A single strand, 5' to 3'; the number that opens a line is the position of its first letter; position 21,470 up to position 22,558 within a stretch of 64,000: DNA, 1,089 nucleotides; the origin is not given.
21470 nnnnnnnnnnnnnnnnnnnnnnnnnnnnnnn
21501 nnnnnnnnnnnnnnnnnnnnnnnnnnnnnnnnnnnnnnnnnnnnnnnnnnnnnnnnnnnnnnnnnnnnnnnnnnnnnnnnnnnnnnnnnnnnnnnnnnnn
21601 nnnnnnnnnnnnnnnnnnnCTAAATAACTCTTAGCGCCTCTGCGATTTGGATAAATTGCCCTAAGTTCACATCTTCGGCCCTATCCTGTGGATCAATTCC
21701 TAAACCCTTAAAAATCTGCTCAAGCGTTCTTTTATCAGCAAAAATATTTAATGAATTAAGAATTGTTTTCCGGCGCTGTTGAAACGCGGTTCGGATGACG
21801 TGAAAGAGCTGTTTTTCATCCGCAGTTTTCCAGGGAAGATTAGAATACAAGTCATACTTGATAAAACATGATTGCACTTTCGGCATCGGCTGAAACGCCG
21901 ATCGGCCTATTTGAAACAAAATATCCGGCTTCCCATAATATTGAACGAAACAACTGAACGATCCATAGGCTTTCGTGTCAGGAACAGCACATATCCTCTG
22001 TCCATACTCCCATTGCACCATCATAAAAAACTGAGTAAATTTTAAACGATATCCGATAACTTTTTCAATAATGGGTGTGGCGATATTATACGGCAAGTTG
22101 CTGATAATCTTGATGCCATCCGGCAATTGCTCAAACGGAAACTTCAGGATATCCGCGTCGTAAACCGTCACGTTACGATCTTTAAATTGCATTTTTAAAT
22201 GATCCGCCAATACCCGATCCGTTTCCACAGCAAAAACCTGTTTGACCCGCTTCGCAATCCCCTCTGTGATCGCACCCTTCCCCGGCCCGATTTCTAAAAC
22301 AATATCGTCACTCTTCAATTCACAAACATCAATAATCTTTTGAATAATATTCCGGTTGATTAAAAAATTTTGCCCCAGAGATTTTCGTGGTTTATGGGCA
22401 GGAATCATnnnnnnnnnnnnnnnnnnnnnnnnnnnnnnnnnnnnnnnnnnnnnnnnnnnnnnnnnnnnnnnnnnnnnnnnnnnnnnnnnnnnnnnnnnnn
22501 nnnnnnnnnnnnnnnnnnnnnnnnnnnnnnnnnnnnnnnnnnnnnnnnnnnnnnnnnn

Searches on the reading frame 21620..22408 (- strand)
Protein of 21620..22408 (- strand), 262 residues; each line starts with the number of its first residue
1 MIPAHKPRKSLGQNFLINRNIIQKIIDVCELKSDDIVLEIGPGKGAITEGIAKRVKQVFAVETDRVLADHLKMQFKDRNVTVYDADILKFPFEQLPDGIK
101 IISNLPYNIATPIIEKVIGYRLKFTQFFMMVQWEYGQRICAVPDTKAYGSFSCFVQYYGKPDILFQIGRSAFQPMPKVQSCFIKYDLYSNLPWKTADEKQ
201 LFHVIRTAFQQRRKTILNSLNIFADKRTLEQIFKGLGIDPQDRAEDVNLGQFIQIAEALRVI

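Call 52: search_protein_families(library=pfam, proteins=[window:21620-22408:-], max_evalue=0.0001)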
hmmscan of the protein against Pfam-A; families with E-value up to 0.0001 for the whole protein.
window:21620-22408:- (262 aa): 2 families
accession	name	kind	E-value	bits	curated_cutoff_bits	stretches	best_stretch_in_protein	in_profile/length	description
PF00398.26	RrnaAD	-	4.6e-58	196.8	24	1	5-259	2-261/263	Ribosomal RNA adenine dimethylase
PF13649.12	Methyltransf_25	-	1.7e-05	25.8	27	1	37-94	1-62/97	Methyltransferase domain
